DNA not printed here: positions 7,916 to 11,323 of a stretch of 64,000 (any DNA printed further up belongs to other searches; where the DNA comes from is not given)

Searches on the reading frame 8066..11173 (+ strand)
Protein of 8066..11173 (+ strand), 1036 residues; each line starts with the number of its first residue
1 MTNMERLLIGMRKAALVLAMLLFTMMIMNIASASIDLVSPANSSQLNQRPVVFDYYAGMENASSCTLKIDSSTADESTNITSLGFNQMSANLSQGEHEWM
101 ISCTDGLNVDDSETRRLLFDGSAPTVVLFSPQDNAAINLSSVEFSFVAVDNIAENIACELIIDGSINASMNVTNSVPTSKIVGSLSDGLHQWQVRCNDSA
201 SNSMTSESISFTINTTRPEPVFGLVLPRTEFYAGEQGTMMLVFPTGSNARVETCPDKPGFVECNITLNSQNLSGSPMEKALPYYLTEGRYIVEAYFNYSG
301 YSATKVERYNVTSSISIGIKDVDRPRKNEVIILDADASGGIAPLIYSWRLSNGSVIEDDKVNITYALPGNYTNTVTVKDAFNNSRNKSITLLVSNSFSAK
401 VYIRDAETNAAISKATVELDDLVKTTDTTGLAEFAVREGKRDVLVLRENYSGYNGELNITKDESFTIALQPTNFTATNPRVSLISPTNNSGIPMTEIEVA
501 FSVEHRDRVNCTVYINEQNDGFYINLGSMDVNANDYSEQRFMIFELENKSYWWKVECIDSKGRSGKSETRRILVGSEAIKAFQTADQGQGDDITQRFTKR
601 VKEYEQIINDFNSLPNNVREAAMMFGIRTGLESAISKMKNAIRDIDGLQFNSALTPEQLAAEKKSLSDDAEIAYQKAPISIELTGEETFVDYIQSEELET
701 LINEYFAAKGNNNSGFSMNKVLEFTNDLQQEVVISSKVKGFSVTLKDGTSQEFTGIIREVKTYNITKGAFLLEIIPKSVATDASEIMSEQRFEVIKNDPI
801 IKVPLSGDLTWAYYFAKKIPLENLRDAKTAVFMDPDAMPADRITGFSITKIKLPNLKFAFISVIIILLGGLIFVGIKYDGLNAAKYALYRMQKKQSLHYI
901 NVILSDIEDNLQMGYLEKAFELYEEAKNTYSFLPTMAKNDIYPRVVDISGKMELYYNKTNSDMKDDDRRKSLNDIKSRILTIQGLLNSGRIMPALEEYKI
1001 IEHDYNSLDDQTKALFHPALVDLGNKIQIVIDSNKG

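Call 48: search_protein_families(library=pfam, proteins=[window:8066-11173:+], max_evalue=0.0001)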
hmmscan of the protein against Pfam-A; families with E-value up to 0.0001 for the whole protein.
window:8066-11173:+ (1036 aa): 3 families
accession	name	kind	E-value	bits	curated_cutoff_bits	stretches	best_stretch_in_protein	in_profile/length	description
PF18911.6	PKD_4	-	6e-07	29.9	27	1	328-387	17-78/85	PKD domain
PF19077.6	Big_13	-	1e-06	29.6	27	0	134-215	21-102/102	Bacterial Ig-like domain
PF00801.26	PKD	-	2.3e-05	24.7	23.5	1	345-385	31-73/80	PKD domain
